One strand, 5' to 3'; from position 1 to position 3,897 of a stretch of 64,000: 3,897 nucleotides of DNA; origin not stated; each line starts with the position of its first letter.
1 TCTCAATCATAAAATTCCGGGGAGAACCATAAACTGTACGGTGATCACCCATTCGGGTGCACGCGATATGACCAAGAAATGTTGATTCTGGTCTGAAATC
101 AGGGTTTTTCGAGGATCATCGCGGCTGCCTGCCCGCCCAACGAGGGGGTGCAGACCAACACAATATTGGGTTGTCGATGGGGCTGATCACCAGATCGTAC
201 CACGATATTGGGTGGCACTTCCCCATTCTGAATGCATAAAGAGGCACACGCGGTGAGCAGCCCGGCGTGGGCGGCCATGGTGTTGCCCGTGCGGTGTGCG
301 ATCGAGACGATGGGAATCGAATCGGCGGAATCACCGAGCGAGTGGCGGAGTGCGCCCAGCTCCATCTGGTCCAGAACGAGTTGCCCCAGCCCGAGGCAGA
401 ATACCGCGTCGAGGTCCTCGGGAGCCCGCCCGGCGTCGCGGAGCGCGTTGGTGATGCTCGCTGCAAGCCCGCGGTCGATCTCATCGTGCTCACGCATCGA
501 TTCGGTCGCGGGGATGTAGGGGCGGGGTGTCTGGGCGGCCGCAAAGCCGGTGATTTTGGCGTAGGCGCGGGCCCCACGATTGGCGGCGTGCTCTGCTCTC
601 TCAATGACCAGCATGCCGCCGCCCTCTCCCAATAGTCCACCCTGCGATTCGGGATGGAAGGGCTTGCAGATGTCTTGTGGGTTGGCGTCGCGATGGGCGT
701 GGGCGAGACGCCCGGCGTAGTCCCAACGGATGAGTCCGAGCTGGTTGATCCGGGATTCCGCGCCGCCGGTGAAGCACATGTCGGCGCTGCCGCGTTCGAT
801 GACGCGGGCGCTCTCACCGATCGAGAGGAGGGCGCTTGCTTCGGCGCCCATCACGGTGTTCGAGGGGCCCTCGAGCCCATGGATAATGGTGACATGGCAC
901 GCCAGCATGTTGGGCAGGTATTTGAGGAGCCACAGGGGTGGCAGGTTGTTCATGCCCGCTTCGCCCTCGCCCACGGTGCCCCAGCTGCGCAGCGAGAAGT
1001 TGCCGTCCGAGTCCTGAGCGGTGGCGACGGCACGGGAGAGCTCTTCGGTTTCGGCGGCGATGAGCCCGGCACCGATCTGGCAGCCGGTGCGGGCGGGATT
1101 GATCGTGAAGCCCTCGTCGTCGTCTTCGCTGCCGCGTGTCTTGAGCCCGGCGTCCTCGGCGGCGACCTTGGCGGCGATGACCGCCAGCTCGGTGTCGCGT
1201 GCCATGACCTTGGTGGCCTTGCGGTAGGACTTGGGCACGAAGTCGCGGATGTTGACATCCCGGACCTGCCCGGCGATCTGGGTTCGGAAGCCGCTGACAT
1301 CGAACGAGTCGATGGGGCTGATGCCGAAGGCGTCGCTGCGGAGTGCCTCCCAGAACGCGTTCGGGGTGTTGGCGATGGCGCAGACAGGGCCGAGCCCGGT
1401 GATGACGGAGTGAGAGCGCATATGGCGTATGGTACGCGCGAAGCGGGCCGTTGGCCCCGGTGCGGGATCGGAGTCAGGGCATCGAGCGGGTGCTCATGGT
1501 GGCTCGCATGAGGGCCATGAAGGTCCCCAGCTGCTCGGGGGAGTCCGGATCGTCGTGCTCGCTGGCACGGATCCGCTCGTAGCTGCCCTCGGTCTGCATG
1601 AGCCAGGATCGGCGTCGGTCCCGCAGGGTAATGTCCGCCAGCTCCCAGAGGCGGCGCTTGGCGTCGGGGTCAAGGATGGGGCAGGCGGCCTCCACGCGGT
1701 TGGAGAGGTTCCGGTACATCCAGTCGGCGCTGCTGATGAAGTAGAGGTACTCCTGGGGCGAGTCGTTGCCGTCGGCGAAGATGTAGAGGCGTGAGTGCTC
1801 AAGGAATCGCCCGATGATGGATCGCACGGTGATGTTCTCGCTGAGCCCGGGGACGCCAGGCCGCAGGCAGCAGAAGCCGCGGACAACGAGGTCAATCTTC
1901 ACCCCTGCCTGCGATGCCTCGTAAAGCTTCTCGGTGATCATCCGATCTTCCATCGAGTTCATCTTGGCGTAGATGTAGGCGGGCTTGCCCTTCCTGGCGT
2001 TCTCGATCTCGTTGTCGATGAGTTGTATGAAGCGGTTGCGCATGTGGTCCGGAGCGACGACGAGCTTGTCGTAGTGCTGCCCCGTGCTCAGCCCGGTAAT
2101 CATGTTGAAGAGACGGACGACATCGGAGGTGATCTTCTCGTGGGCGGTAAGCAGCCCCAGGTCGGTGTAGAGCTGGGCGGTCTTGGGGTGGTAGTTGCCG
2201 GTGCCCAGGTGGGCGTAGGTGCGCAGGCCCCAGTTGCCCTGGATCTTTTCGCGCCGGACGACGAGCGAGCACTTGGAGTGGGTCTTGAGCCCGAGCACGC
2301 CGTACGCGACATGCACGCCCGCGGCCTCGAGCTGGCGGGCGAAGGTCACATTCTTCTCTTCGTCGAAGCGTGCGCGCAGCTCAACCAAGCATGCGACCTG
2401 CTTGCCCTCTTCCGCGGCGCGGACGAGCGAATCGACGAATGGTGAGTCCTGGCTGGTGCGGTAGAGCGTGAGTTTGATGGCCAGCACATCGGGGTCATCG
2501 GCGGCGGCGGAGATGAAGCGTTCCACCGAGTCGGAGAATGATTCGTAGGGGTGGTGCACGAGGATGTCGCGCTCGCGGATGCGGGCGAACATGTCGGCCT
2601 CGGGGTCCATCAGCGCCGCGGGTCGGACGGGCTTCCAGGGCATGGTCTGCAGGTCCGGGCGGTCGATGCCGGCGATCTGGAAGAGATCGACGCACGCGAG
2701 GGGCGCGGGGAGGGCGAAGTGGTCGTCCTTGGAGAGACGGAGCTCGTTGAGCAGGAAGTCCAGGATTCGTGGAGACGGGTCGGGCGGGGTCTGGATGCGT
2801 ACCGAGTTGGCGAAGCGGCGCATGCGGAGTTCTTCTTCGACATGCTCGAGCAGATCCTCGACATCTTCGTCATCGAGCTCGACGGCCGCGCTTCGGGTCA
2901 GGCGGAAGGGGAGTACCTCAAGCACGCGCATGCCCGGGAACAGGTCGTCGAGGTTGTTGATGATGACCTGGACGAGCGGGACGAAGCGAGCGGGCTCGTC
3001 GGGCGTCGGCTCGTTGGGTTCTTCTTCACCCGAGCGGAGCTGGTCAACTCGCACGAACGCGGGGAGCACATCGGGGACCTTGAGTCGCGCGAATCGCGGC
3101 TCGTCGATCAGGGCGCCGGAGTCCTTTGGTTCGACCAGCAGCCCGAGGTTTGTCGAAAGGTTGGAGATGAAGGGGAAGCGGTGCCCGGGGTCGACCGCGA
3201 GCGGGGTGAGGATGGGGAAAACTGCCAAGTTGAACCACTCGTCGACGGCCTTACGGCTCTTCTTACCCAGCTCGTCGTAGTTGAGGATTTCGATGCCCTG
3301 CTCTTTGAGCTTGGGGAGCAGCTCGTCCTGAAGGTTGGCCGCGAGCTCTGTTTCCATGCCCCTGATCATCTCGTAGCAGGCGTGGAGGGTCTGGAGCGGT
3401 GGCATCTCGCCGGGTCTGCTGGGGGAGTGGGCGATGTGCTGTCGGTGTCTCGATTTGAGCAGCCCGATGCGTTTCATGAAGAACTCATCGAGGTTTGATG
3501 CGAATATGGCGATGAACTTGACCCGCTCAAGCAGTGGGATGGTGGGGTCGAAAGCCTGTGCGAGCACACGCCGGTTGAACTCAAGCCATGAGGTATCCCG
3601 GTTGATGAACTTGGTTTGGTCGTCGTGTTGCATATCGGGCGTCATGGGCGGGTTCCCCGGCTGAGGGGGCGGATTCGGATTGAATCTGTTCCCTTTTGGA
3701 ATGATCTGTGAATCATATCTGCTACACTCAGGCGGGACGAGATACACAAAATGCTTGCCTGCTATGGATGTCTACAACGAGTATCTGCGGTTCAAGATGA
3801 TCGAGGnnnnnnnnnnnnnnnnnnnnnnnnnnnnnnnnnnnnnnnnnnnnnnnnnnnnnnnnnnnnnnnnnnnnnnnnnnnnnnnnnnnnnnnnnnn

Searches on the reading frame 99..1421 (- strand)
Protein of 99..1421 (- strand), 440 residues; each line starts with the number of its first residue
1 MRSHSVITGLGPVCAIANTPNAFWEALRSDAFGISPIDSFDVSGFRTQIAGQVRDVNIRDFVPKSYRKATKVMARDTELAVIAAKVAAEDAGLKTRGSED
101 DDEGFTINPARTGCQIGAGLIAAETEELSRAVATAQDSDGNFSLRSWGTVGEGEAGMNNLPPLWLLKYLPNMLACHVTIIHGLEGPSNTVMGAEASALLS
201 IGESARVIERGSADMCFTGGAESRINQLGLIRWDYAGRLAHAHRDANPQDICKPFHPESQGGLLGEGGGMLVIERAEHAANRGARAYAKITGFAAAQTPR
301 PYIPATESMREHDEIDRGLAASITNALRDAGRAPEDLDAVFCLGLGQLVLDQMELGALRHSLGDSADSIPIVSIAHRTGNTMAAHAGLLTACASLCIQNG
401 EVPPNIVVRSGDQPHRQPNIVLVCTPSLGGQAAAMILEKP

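Call 35: search_protein_families(library=pfam, max_evalue=0.0001, proteins=[window:99-1421:-])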
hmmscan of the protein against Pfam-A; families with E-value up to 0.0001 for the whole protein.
window:99-1421:- (440 aa): 2 families
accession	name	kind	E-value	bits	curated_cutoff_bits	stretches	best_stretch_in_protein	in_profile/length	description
PF00109.32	ketoacyl-synt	-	4.6e-32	112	20.8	1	6-279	5-252/252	Beta-ketoacyl synthase, N-terminal domain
PF02801.28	Ketoacyl-synt_C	-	1e-11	45.3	20.8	1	314-406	22-116/119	Beta-ketoacyl synthase, C-terminal domain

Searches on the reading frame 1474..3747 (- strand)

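Call 35: search_protein_families(library=pfam, max_evalue=0.0001, proteins=[window:1474-3747:-])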
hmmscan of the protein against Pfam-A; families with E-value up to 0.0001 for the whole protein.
window:1474-3747:- (757 aa): 5 families
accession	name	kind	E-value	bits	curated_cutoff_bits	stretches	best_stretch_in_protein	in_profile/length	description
PF17941.7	PP_kinase_C_1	-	4.1e-69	231.9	25.7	1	385-554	1-165/167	Polyphosphate kinase C-terminal domain 1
PF13090.12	PP_kinase_C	-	2.1e-65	219.8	25.8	1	562-731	1-166/172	Polyphosphate kinase C-terminal domain 2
PF02503.22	PP_kinase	-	1.1e-47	162.5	31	1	164-358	2-183/183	Polyphosphate kinase middle domain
PF13089.11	PP_kinase_N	-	6e-32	110.6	23.8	1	47-154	1-106/107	Polyphosphate kinase N-terminal domain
PF13091.12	PLDc_2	-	7.4e-09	36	27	0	424-549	12-130/132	PLD-like domain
